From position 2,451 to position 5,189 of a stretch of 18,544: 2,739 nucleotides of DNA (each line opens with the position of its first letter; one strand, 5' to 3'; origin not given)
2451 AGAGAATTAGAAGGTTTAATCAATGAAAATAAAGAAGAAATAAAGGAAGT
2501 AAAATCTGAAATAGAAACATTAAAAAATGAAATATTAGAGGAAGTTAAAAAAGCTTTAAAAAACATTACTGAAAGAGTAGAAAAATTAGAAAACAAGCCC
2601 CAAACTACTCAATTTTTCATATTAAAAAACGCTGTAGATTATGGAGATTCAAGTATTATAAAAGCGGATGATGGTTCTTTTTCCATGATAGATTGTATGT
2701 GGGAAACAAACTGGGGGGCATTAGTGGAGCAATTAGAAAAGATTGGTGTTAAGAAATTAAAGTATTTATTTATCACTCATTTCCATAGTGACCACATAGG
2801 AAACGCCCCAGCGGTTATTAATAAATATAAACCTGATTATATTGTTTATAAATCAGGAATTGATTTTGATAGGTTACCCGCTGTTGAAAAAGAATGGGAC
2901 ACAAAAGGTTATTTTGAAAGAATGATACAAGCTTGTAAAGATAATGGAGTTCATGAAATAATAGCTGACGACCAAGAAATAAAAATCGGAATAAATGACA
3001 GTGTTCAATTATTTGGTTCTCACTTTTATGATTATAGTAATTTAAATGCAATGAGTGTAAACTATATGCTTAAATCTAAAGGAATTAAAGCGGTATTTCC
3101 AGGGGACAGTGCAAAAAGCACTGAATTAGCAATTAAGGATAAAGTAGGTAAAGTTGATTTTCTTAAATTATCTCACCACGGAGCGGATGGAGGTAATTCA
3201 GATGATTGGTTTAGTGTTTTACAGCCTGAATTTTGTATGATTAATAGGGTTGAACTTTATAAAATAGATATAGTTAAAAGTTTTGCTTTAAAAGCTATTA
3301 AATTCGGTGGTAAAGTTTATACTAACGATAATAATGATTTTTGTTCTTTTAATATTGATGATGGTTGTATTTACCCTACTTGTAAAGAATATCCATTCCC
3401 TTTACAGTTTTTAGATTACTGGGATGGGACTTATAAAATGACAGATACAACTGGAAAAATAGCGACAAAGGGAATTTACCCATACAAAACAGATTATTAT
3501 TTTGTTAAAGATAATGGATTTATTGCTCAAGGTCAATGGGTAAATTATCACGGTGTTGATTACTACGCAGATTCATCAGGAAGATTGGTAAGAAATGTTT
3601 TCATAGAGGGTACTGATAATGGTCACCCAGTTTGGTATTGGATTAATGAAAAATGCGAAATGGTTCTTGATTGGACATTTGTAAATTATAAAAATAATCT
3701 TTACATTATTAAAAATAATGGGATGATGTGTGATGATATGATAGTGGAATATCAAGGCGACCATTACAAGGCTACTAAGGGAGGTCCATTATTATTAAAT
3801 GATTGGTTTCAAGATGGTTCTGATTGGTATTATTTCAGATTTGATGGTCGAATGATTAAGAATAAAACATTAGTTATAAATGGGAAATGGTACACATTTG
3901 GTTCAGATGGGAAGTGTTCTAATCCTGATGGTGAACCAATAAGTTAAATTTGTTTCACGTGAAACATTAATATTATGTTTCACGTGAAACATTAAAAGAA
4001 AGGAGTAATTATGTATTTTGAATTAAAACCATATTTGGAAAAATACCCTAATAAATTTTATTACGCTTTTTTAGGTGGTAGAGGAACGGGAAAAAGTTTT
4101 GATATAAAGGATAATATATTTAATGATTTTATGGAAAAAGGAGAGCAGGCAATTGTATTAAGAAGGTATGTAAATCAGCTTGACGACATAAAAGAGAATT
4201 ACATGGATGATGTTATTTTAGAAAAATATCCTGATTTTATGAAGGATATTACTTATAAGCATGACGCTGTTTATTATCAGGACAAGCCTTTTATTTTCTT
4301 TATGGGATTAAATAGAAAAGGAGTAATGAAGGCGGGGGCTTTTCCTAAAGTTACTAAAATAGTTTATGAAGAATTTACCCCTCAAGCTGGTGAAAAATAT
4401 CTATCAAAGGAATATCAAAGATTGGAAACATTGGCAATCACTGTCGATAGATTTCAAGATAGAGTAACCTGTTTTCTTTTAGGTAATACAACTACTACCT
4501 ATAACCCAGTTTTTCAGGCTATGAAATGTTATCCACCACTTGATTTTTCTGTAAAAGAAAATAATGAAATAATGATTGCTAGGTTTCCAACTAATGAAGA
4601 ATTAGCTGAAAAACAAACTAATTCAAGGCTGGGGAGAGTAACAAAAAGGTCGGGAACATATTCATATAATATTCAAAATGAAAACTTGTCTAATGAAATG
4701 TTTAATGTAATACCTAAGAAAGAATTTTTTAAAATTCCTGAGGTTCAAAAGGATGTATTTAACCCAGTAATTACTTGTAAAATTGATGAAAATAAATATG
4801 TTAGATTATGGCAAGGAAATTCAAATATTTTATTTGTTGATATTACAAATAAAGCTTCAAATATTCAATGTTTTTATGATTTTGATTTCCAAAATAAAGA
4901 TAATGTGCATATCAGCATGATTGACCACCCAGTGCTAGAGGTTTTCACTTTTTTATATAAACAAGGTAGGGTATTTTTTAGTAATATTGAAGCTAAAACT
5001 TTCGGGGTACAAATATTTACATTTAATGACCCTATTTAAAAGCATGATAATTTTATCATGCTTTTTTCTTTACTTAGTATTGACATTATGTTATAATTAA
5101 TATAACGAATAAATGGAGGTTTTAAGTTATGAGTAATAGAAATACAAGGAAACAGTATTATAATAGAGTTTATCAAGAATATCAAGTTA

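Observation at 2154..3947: Virion appendage candidate combining an MBL-fold hydrolase with choline-binding-type repeats (Pce-like architecture)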

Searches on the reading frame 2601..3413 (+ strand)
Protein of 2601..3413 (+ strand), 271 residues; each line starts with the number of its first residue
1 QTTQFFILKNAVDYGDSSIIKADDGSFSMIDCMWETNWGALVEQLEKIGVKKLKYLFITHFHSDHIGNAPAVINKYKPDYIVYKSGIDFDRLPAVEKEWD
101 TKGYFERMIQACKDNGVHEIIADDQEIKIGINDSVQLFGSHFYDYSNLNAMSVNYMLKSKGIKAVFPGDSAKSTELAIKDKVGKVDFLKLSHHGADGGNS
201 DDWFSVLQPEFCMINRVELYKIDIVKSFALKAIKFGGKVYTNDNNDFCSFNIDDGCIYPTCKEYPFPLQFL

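Call 63: search_solved_structures(query=window:2601-3413:+, max_evalue=0.01, show_alignments=5)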
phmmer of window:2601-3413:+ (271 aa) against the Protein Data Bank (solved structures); distinct sequences matched with E-value up to 0.01: 5.
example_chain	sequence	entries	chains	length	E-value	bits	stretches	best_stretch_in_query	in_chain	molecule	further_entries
12qj_A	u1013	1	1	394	4.8e-13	52.4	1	43-213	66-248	Choline binding protein E CbpE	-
1wra_A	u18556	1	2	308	2.1e-12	50.3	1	43-212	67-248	Teichoic acid phosphorylcholine esterase/choline binding protein E (cbpE)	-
2bib_A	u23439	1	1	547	3e-12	49.8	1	43-212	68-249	TEICHOIC ACID PHOSPHORYLCHOLINE ESTERASE/ CHOLINE BINDING PROTEIN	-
9vc6_A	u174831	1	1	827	3.5e-05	26.6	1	45-258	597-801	Competence protein ComEC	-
3adr_A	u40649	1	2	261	0.0083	18.8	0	51-86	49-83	Putative uncharacterized protein ST1585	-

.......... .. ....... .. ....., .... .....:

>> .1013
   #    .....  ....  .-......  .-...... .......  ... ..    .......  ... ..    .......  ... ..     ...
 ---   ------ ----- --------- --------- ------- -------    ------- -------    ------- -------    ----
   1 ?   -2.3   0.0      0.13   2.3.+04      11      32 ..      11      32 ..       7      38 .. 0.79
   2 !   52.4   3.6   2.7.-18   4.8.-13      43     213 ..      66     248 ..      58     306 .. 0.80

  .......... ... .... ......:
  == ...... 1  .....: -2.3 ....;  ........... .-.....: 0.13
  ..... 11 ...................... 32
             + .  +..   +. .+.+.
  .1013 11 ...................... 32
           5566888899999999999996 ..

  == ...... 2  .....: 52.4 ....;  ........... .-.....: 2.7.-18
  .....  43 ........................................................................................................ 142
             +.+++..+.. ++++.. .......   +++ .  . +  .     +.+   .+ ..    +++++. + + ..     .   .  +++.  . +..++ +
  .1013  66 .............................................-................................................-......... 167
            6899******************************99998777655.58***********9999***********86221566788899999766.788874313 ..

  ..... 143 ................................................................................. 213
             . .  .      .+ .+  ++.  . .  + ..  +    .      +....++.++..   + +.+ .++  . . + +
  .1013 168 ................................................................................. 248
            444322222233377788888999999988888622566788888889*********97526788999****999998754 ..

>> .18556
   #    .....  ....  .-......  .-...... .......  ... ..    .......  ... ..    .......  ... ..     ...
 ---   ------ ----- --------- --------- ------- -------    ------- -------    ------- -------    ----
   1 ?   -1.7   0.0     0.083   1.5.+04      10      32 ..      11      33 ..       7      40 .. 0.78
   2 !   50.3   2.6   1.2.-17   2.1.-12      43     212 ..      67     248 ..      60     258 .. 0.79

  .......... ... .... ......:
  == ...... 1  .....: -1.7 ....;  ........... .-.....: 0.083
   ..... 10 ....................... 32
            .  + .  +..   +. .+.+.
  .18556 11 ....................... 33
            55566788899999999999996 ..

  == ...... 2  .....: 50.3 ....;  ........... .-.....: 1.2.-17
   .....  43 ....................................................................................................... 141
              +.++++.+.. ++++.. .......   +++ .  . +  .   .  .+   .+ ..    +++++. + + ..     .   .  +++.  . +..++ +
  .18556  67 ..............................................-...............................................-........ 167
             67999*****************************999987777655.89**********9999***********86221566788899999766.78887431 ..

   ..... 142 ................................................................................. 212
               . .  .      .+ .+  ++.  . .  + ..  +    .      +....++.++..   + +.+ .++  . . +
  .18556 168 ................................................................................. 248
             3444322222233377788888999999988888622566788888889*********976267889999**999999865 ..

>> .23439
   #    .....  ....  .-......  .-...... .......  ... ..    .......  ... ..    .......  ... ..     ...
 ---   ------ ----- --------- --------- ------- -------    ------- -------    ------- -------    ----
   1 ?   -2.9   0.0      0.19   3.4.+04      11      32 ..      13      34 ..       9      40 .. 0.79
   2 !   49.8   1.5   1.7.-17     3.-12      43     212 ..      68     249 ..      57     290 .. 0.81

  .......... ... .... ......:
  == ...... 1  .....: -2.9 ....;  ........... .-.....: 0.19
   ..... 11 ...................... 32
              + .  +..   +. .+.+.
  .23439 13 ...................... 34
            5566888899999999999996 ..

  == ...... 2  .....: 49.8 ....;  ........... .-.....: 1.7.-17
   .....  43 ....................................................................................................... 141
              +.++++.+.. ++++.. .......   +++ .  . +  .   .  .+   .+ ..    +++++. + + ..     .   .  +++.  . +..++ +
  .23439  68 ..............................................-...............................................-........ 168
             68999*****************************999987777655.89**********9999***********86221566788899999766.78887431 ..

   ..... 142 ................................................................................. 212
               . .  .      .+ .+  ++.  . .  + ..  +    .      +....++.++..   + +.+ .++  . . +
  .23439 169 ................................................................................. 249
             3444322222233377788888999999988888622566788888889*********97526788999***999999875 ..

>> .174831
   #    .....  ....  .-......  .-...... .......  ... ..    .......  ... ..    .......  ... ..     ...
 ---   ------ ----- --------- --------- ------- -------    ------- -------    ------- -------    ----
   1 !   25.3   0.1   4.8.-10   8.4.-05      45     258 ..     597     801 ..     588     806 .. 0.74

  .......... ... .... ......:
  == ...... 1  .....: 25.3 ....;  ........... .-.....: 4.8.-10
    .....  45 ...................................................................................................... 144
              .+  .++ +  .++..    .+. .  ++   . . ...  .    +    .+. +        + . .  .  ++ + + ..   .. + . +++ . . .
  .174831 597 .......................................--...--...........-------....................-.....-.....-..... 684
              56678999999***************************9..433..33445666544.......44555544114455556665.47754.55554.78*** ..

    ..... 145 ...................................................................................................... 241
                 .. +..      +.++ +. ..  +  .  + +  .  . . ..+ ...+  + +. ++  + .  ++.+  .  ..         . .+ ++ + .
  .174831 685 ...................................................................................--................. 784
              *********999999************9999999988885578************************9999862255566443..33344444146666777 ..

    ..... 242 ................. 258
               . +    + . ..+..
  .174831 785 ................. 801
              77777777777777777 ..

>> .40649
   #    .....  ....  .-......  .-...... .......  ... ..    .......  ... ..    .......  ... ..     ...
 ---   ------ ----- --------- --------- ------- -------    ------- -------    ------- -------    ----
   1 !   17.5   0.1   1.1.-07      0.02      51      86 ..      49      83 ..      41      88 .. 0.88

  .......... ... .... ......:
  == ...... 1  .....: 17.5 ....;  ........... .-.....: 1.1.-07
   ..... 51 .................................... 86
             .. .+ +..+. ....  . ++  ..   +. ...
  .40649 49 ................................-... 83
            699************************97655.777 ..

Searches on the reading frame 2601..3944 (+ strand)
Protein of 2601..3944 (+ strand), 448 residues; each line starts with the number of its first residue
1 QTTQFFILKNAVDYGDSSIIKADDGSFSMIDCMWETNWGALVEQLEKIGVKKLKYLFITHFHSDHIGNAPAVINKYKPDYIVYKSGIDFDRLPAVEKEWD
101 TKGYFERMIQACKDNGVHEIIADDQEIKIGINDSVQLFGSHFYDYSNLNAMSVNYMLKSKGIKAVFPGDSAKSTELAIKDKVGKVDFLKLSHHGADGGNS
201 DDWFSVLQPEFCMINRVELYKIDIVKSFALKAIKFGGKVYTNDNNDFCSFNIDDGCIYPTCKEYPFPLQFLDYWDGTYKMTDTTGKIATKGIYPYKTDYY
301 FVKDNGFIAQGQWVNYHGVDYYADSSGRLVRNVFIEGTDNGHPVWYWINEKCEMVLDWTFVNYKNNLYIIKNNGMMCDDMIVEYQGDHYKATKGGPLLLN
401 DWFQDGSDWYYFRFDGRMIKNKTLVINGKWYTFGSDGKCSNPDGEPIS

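Call 61: search_protein_representatives(protein=window:2601-3944:+)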
Query: 448 residues. Proteins with E-value up to 0.001 (for the whole library): 6287; up to 1e-10: 434; up to 1e-30: 25. The best 150 are listed.
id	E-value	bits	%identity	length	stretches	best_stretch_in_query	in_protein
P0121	1.6e-167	574.7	58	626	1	5-443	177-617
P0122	1.6e-114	400.0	45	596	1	2-446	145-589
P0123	1.6e-97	343.9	41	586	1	6-439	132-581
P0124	4.7e-91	322.6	41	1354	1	16-441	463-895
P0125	1.3e-87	311.2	40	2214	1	15-441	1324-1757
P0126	2.4e-52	194.9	88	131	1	292-383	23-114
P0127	4.5e-51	190.7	36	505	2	14-321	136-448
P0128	5.4e-47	177.3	33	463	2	13-340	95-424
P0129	4.3e-42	161.1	29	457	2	16-339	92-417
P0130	1.7e-40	155.8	32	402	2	14-336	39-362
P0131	3.3e-40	154.9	33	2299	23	372-442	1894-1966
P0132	1.4e-37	146.2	32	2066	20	386-440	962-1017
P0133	1.4e-37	146.2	32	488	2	14-339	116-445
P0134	1.2e-36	143.1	31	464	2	5-340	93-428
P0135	2.3e-36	142.2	32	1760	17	372-440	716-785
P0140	1.1e-32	130.1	33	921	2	12-237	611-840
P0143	1.7e-31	126.2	33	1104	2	13-214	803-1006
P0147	7.8e-30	120.7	30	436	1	14-442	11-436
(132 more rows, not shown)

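Call 62: search_protein_families(library=pfam, proteins=[P0122, P0123, P0124, P0125, P0127, P0128, P0140, P0143, P0147], max_evalue=0.0001)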
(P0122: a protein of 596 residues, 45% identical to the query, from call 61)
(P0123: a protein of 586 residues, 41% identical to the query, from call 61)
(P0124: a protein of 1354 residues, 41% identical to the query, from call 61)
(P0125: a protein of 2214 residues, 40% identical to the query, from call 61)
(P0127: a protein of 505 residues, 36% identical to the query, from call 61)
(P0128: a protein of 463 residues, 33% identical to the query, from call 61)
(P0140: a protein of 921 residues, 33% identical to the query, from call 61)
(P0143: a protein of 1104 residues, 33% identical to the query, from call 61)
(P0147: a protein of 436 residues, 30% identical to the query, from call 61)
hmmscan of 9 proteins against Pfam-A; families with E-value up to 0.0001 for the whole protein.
P0122 (596 aa): 2 families
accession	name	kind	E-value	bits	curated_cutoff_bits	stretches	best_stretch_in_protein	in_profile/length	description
PF00753.33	Lactamase_B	-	5.6e-12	46.5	22.7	1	156-280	4-117/196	Metallo-beta-lactamase superfamily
PF12706.13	Lactamase_B_2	-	3.9e-05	23.8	27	1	173-228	5-65/200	Beta-lactamase superfamily domain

P0123 (586 aa): 4 families
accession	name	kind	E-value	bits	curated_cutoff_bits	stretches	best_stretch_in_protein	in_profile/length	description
PF00753.33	Lactamase_B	-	2.2e-12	47.8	22.7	1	141-242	5-97/196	Metallo-beta-lactamase superfamily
PF01473.26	Choline_bind_1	-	9.9e-08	32.4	20.5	1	541-559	1-19/19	Putative cell wall binding repeat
PF12706.13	Lactamase_B_2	-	2.6e-06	27.6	27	1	155-316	3-160/200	Beta-lactamase superfamily domain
PF19085.6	Choline_bind_2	-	4.2e-06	27.3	27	0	538-577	2-34/38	Choline-binding repeat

P0124 (1354 aa): 2 families
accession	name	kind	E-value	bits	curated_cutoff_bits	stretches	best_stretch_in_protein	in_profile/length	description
PF01391.23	Collagen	-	5.2e-20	71.4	27.2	4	369-422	1-54/60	Collagen triple helix repeat (20 copies)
PF00753.33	Lactamase_B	-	1.2e-11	45.3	22.7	1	460-549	4-93/196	Metallo-beta-lactamase superfamily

P0125 (2214 aa): 3 families
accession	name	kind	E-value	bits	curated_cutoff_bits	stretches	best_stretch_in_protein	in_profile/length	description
PF01391.23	Collagen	-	6.5e-103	336.9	27.2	12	659-711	4-56/60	Collagen triple helix repeat (20 copies)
PF00753.33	Lactamase_B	-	2.4e-11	44.4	22.7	1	1322-1411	4-93/196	Metallo-beta-lactamase superfamily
PF12708.12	Pect-lyase_RHGA_epim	-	1.6e-05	25.3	27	0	1778-1887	20-134/213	Rhamnogalacturonase A/epimerase, pectate lyase-like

P0127 (505 aa): 3 families
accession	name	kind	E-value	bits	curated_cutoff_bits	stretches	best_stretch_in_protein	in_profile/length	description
PF00753.33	Lactamase_B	-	8.5e-13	49.1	22.7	1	135-334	4-191/196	Metallo-beta-lactamase superfamily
PF19127.6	Choline_bind_3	-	7.6e-08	32.6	27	0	397-427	4-35/47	Choline-binding repeat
PF12706.13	Lactamase_B_2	-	4.5e-07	30.1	27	1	152-296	5-146/200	Beta-lactamase superfamily domain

P0128 (463 aa): 1 family
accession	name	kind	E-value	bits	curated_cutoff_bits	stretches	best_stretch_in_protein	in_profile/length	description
PF00753.33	Lactamase_B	-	1.1e-09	39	22.7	1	97-168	6-77/196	Metallo-beta-lactamase superfamily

P0140 (921 aa): 2 families
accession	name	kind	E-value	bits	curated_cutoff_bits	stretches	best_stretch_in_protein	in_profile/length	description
PF06605.17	Prophage_tail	-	5.2e-15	56.2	31.3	1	101-345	11-237/250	Prophage endopeptidase tail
PF00753.33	Lactamase_B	-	4.4e-05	23.9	22.7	0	613-687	5-79/196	Metallo-beta-lactamase superfamily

P0143 (1104 aa): 4 families
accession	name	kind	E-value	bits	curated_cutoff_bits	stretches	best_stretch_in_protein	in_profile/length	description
PF06605.17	Prophage_tail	-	5e-51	174.2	31.3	1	92-327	13-250/250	Prophage endopeptidase tail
PF00753.33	Lactamase_B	-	5.4e-11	43.2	22.7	1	804-968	5-156/196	Metallo-beta-lactamase superfamily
PF18994.6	Prophage_tailD1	-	1.5e-07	31.9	23.6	1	5-71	4-72/84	Prophage endopeptidase tail N-terminal domain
PF12706.13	Lactamase_B_2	-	8.6e-06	25.9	27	1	839-980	27-160/200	Beta-lactamase superfamily domain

P0147 (436 aa): 3 families
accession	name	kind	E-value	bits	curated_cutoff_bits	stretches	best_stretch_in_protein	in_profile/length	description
PF19127.6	Choline_bind_3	-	1.2e-11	44.8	27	0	400-430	8-39/47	Choline-binding repeat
PF00753.33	Lactamase_B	-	1.4e-09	38.7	22.7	1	10-84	4-73/196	Metallo-beta-lactamase superfamily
PF12706.13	Lactamase_B_2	-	9.7e-06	25.8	27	1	49-193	25-159/200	Beta-lactamase superfamily domain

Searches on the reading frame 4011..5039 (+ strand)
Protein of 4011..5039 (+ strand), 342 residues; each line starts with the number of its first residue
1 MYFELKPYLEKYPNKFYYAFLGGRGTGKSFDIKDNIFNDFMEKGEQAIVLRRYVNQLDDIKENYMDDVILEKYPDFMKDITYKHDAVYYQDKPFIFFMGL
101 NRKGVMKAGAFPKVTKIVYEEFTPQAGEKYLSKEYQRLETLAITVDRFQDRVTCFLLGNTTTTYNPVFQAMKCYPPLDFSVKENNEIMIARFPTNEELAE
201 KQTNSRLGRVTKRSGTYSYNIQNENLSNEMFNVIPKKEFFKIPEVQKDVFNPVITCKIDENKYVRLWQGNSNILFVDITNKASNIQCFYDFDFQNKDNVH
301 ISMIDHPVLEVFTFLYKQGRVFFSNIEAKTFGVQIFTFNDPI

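Call 60: search_protein_families(library=phrogs, proteins=[window:4011-5039:+], max_evalue=0.00001)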
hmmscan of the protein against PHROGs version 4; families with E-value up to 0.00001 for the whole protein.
window:4011-5039:+ (342 aa): 2 families
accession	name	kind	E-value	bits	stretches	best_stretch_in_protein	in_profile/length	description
phrog_2150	-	head and packaging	1e-51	177.3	1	4-337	9-338/341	terminase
phrog_31603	-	head and packaging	1.3e-10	42.2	1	79-175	105-205/366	terminase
